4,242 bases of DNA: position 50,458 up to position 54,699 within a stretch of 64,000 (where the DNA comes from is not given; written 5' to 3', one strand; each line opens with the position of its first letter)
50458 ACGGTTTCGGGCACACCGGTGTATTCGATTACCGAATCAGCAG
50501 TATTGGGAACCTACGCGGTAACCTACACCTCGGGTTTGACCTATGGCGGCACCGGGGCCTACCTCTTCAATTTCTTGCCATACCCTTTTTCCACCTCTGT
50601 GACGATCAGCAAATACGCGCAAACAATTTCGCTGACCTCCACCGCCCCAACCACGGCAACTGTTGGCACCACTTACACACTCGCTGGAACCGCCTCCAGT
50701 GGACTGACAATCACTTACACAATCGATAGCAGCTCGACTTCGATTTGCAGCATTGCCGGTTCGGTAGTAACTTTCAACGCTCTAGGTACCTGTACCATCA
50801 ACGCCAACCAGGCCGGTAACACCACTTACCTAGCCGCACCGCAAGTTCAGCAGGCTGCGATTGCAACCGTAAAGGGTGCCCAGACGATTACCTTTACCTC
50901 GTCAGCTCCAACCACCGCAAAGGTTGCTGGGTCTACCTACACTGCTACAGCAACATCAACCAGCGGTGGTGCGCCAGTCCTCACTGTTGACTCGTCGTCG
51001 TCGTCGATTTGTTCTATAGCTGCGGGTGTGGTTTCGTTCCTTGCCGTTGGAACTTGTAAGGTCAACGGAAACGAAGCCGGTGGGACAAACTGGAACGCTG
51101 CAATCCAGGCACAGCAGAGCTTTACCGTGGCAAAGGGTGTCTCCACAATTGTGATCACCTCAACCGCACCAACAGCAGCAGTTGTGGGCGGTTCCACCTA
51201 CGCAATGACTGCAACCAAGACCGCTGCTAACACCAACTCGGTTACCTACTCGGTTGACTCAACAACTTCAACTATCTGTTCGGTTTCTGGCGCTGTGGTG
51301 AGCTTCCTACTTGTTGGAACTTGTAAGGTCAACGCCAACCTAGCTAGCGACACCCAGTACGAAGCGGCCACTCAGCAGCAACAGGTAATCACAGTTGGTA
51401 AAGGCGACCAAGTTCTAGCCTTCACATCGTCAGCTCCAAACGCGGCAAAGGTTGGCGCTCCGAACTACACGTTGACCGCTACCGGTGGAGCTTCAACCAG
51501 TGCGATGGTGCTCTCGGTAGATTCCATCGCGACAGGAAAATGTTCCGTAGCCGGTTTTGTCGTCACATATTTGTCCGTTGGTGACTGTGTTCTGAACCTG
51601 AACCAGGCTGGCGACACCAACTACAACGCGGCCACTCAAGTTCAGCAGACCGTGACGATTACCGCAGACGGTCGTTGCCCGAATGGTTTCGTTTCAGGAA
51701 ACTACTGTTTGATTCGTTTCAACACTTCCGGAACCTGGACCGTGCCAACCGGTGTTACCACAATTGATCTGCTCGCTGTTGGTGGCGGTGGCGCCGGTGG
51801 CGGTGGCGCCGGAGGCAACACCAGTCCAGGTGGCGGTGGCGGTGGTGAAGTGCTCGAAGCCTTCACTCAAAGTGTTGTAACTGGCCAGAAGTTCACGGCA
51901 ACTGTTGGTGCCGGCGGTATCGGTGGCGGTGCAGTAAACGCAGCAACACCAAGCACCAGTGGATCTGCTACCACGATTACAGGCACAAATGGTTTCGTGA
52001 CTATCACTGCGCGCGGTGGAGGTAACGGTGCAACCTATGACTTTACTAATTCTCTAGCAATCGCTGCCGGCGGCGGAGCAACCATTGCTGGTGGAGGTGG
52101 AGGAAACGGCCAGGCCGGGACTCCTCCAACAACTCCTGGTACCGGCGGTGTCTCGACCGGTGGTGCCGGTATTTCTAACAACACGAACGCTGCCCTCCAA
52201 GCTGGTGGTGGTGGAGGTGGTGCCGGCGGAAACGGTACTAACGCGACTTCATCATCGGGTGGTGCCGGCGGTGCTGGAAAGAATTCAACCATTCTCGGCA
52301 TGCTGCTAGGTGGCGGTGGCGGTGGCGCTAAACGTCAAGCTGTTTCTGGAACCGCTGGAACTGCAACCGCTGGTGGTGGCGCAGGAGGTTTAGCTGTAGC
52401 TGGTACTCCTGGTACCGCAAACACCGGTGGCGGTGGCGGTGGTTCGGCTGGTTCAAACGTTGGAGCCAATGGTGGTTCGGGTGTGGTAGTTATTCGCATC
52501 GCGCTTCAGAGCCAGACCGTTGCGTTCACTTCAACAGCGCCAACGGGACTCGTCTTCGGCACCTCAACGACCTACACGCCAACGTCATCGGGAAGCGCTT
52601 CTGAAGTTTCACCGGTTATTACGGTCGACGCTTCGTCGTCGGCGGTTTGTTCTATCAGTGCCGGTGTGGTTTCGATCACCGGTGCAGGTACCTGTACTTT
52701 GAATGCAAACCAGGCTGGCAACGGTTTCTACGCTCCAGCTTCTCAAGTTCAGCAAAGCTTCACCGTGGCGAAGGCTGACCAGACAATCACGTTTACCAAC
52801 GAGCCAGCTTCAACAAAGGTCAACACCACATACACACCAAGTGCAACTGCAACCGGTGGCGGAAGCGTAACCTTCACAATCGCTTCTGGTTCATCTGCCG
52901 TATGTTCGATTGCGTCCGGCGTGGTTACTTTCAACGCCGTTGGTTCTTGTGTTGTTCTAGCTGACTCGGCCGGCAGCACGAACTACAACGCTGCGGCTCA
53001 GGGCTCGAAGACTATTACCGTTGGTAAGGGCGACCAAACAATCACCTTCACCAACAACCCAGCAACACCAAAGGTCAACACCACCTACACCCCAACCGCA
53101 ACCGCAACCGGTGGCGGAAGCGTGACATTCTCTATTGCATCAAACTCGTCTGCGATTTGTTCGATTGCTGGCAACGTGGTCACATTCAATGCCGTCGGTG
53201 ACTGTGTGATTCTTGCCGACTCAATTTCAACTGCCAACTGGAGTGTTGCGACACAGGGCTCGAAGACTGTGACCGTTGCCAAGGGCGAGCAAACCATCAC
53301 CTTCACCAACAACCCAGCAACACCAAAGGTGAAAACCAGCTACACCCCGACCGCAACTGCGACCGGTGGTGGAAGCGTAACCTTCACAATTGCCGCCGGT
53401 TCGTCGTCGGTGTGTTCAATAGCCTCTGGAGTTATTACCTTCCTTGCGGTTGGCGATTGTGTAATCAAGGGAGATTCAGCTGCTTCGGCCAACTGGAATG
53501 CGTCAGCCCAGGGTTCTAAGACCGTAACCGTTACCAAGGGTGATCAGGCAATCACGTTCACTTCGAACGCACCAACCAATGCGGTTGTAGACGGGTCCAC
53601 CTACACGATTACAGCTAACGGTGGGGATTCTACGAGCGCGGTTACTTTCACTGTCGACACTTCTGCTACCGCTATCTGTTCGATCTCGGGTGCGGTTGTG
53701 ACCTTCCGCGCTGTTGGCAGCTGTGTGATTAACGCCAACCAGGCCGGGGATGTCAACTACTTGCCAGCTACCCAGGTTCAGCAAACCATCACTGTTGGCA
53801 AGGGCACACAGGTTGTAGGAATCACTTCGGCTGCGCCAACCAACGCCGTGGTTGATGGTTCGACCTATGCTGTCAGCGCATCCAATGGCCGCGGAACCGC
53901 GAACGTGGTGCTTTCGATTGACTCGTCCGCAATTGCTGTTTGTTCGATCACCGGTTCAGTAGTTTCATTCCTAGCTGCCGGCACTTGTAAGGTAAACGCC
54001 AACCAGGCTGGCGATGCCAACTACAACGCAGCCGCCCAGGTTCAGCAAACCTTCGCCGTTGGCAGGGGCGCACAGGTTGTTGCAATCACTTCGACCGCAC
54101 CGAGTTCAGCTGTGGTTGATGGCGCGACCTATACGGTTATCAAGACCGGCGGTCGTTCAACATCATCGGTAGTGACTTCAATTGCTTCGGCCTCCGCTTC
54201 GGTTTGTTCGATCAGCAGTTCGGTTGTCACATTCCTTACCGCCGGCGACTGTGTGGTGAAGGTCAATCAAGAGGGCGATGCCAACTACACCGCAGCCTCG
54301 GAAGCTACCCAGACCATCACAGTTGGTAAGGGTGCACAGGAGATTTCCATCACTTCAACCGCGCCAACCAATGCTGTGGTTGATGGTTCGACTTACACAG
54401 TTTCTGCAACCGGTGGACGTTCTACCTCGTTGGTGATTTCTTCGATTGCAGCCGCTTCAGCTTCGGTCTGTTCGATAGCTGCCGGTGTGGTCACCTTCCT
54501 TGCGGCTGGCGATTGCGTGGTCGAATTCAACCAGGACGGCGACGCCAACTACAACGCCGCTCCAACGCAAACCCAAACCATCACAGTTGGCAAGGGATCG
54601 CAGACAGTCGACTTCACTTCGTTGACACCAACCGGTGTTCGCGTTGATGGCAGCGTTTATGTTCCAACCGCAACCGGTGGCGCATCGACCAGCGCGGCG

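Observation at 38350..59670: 21.3-kb single ORF encoding a 7,106-aa secreted modular protein in an otherwise compact genome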

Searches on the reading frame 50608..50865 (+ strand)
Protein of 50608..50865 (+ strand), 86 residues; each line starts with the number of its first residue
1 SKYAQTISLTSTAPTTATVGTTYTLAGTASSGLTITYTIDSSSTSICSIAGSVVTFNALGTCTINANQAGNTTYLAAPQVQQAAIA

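Call 62: search_solved_structures(query=A5, max_evalue=10, show_alignments=2)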
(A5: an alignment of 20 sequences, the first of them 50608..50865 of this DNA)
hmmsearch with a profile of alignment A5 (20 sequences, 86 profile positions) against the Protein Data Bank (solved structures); distinct sequences matched with E-value up to 10: 3.
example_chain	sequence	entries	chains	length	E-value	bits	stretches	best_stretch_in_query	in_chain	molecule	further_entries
2bvt_A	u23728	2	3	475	0.54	14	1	11-41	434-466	BETA-1,4-MANNANASE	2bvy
2x2y_A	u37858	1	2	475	0.54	14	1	11-41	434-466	MAN26A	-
3tp4_A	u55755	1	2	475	0.54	14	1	11-41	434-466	computational Design of Enzyme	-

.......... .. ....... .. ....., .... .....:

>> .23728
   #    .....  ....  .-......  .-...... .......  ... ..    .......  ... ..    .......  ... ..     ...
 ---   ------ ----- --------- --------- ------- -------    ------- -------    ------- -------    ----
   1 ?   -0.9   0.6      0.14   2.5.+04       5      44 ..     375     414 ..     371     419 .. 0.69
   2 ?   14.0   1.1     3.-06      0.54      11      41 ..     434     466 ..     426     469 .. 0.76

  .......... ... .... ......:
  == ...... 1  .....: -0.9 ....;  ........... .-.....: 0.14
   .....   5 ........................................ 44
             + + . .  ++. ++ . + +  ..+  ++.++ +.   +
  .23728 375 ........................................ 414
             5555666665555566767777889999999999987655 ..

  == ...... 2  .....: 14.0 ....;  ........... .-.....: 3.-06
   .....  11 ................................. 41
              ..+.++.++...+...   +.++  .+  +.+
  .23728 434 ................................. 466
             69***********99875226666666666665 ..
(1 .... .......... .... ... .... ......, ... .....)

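Call 63: search_protein_families(library=pfam, alignment_id=A5, max_evalue=10)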
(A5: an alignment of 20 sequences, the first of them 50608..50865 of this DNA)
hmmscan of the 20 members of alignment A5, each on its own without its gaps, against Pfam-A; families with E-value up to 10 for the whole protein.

A. member 1, window:50608-50865:+ (86 aa): 1 family
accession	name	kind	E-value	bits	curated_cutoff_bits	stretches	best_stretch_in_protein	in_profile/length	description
PF02368.24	Big_2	-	1.2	9.6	22.8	1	6-41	35-70/79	Bacterial Ig-like domain (group 2)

B. families by the number of members that match (of 20 scanned): 11 families
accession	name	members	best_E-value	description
PF16640.11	Big_3_5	9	0.01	Bacterial Ig-like domain (group 3)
PF17554.7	DUF5466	2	0.024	Family of unknown function (DUF5466)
PF17963.7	Big_9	2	0.34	Bacterial Ig domain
PF17902.7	SH3_10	1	0.0014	SH3 domain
PF23954.1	DUF7283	1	0.046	Family of unknown function (DUF7283)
PF23141.1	Ig_NOMO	1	0.051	NOMO Ig-like domain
PF17829.7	GH115_C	1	0.063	Glycosyl hydrolase family 115 C-terminal domain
PF00411.24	Ribosomal_S11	1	0.09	Ribosomal protein S11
PF21218.2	Fpg-like_C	1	0.1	Formamidopyrimidine-DNA glycosylase-like, C-terminal domain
PF12900.13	Pyridox_ox_2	1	0.11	Pyridoxamine 5'-phosphate oxidase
PF02368.24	Big_2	1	1.2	Bacterial Ig-like domain (group 2)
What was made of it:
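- Checked: The Ig fold is only weakly supported: 9 of 20 units hit Big_3_5, best E 0.01 (call 63).
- The Ig fold of the 87-aa units is supported only by sub-threshold hits (call 63).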

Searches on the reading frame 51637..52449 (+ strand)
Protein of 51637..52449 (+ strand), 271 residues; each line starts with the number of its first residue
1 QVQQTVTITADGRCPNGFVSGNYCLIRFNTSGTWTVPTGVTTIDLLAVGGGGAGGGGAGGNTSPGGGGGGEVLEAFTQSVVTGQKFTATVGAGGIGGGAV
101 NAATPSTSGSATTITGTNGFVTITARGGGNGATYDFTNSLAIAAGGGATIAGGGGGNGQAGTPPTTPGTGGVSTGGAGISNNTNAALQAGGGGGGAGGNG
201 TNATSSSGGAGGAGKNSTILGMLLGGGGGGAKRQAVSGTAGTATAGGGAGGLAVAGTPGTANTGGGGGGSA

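Call 10: search_protein_families(library=pfam, proteins=[window:51637-52449:+], max_evalue=1)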
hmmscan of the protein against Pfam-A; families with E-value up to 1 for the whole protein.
window:51637-52449:+ (271 aa): 1 family
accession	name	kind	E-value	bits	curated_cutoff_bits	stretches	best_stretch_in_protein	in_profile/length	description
PF21722.4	Gly_rich_2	-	1.4e-18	68.2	24.3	1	33-269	7-202/226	Glycine-rich domain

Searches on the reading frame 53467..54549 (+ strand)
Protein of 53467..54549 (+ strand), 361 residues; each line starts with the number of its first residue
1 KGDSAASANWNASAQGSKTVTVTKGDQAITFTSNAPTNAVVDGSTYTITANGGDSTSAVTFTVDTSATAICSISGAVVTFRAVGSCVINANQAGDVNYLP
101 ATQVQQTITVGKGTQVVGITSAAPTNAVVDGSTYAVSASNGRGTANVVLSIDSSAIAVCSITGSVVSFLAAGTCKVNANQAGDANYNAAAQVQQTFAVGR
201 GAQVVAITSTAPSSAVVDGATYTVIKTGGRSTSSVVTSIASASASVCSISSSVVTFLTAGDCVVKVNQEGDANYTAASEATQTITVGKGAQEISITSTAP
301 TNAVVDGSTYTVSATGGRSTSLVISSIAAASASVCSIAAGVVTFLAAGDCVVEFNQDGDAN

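Call 10: search_protein_families(library=pfam, proteins=[window:53467-54549:+], max_evalue=1)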
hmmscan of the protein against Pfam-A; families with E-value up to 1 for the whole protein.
window:53467-54549:+ (361 aa): 5 families
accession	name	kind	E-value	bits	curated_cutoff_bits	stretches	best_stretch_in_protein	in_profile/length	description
PF02018.23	CBM_4_9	-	0.0011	19.8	25.9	2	270-315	24-70/136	Carbohydrate binding domain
PF20242.3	Emfourin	-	0.0031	18.3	27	0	32-62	45-75/91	Emfourin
PF24183.1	DUF7412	-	0.079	13.5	27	1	106-190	35-117/158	Family of unknown function (DUF7412)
PF02831.20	gpW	-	0.085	13.1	22.5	0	11-34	14-37/66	gpW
PF21218.2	Fpg-like_C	-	0.79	9.8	27.1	0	212-234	10-32/34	Formamidopyrimidine-DNA glycosylase-like, C-terminal domain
